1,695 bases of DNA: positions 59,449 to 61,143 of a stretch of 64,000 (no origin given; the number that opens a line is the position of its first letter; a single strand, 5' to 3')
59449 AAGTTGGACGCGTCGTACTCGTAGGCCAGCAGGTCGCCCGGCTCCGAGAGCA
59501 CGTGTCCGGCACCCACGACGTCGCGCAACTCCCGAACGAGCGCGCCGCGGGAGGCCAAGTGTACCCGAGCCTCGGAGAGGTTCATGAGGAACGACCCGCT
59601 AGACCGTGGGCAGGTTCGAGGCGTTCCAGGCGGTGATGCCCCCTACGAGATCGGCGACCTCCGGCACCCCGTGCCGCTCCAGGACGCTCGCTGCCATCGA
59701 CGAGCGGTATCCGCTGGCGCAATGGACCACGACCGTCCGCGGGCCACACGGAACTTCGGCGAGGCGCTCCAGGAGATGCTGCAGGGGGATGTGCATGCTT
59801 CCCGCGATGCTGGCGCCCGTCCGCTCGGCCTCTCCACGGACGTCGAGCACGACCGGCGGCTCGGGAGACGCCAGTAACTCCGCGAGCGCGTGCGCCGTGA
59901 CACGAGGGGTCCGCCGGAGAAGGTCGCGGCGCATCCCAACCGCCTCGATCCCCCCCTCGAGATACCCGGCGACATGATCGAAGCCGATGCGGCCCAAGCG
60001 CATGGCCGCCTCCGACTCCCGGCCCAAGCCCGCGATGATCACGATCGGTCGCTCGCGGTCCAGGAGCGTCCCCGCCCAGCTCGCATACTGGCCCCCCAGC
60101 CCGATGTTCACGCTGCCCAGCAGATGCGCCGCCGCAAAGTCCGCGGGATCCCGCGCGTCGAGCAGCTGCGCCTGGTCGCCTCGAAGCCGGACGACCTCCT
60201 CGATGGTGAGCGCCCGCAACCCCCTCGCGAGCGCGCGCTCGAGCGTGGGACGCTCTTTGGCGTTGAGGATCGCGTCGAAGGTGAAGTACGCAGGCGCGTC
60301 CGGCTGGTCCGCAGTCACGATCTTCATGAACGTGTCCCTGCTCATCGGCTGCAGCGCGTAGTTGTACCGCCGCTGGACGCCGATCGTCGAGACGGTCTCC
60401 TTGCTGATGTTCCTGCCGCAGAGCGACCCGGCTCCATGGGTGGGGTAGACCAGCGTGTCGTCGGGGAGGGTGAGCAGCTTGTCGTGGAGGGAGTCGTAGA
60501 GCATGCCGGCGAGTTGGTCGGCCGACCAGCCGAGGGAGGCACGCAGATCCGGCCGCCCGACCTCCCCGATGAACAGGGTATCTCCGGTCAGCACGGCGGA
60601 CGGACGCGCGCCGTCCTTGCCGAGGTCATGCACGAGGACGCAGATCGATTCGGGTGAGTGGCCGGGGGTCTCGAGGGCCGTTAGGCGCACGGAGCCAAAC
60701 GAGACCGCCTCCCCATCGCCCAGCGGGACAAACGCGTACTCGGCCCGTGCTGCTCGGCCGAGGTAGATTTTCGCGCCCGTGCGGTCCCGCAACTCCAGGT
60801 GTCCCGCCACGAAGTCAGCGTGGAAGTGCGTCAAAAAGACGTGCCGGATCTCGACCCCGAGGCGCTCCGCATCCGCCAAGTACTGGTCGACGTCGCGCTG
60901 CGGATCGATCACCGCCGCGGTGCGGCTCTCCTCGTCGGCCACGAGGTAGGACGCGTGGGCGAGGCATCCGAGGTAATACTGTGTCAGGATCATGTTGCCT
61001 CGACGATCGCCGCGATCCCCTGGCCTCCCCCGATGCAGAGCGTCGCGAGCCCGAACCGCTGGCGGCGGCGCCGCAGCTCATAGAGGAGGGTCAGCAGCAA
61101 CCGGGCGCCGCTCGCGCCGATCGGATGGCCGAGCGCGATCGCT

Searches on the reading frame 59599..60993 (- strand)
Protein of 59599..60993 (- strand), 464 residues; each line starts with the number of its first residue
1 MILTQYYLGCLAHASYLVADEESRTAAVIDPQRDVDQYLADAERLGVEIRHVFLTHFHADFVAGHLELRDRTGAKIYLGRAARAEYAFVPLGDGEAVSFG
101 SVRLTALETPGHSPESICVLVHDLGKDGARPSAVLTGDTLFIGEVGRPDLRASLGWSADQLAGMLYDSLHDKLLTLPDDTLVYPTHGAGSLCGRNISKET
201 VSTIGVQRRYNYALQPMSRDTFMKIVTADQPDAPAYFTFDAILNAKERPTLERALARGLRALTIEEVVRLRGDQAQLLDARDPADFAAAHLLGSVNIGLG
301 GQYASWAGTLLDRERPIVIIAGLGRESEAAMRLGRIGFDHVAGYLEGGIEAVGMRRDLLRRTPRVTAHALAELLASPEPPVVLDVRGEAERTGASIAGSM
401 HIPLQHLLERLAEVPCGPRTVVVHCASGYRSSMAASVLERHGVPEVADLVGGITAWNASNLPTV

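Call 68: search_protein_families(library=pfam, proteins=[window:59599-60993:-], max_evalue=1e-8)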
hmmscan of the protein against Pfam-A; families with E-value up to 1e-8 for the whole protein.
window:59599-60993:- (464 aa): 2 families
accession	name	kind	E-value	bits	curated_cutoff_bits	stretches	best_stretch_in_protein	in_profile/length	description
PF00581.25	Rhodanese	-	6.6e-26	91.2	22.2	2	366-458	1-101/102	Rhodanese-like domain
PF00753.33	Lactamase_B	-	1.6e-12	48.3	22.7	1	9-186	2-196/196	Metallo-beta-lactamase superfamily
